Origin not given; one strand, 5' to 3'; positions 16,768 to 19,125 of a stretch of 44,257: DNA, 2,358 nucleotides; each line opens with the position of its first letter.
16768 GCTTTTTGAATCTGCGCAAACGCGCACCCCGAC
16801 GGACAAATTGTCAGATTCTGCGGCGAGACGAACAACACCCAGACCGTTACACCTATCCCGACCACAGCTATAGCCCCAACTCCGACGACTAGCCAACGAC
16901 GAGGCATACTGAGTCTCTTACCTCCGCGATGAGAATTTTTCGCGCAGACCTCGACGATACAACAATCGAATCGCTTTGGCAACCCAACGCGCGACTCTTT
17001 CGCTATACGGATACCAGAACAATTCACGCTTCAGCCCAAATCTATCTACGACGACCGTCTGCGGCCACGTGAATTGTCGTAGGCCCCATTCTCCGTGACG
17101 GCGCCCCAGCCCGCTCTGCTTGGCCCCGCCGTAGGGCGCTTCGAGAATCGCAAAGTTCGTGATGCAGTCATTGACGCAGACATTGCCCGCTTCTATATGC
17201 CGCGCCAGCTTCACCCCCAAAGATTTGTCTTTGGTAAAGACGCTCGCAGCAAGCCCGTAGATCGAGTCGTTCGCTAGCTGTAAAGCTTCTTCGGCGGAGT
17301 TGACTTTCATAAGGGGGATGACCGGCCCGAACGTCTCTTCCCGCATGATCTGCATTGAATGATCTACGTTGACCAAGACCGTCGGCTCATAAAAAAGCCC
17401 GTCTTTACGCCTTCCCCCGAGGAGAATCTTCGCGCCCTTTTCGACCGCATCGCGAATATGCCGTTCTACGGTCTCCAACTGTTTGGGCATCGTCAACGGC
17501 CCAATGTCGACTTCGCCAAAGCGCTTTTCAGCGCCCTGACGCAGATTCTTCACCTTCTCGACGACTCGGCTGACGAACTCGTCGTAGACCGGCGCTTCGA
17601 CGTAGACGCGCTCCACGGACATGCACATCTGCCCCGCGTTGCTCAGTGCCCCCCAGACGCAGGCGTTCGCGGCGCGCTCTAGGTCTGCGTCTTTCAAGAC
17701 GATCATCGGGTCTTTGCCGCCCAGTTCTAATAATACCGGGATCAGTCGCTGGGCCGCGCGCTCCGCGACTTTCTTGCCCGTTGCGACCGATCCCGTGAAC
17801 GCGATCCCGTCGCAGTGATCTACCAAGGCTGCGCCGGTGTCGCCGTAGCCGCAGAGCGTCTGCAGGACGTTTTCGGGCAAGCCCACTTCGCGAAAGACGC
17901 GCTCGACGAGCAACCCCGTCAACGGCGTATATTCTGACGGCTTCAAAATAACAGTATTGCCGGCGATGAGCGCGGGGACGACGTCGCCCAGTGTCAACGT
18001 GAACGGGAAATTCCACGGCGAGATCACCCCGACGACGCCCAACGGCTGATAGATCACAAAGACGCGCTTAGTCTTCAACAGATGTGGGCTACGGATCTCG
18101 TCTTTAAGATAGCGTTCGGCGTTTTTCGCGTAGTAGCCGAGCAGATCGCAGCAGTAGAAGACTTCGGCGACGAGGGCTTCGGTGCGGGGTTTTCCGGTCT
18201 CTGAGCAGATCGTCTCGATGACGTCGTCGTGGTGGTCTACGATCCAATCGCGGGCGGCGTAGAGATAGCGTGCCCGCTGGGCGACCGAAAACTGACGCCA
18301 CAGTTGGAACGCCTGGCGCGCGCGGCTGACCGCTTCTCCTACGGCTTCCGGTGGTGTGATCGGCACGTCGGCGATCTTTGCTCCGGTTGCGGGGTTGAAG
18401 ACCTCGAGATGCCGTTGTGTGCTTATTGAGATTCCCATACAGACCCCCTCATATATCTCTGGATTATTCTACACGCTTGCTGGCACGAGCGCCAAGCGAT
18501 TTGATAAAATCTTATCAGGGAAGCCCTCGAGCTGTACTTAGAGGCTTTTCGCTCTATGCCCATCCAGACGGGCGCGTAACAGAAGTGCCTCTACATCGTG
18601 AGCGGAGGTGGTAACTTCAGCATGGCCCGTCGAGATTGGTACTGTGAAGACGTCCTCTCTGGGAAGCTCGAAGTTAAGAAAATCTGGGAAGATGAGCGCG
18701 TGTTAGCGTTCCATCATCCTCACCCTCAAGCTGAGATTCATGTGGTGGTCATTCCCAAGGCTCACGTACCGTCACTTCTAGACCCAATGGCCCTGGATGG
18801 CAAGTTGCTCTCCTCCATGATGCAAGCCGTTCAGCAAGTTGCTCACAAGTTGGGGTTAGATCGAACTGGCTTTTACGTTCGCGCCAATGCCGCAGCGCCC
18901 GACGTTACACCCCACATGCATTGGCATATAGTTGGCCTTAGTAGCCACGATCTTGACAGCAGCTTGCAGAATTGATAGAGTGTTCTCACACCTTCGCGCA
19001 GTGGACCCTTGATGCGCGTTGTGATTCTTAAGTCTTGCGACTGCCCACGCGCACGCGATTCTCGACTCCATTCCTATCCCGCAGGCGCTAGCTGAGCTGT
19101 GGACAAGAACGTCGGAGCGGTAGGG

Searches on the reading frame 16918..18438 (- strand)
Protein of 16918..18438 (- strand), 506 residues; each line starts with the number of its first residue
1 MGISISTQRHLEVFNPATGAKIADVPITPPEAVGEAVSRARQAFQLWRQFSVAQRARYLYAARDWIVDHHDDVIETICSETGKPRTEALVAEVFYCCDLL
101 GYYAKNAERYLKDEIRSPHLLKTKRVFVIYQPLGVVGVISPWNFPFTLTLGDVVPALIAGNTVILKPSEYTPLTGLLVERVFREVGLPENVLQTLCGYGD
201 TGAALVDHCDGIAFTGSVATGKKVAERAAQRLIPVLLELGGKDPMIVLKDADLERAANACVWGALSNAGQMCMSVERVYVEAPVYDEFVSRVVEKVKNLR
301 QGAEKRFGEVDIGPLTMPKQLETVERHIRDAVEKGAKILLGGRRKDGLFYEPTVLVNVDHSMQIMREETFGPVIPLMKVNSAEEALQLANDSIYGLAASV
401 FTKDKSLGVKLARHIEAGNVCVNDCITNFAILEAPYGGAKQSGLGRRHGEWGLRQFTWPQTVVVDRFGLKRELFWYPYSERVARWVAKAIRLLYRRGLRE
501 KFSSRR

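Call 63: search_protein_families(library=pfam, proteins=[window:16918-18438:-], max_evalue=0.001)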
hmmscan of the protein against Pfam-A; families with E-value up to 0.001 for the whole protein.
window:16918-18438:- (506 aa): 2 families
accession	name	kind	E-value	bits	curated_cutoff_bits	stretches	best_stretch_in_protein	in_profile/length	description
PF00171.27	Aldedh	-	3.2e-155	517.6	23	1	7-462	5-461/461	Aldehyde dehydrogenase family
PF05893.19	LuxC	-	6.1e-05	22.5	21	1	108-298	60-261/401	Acyl-CoA reductase (LuxC)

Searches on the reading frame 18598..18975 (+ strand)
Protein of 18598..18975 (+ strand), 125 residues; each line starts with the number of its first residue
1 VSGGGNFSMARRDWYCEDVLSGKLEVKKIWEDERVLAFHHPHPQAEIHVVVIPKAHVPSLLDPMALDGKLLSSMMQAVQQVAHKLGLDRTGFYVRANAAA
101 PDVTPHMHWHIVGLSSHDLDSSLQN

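Call 63: search_protein_families(library=pfam, proteins=[window:18598-18975:+], max_evalue=0.001)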
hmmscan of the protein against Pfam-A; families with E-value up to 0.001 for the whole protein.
window:18598-18975:+ (125 aa): 2 families
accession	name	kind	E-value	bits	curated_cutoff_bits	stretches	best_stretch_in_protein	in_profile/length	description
PF01230.28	HIT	-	2.1e-15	57.6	21.5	1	25-115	5-96/98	HIT domain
PF11969.13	DcpS_C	-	1.2e-11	45.5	24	1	14-116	2-104/114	Scavenger mRNA decapping enzyme C-term binding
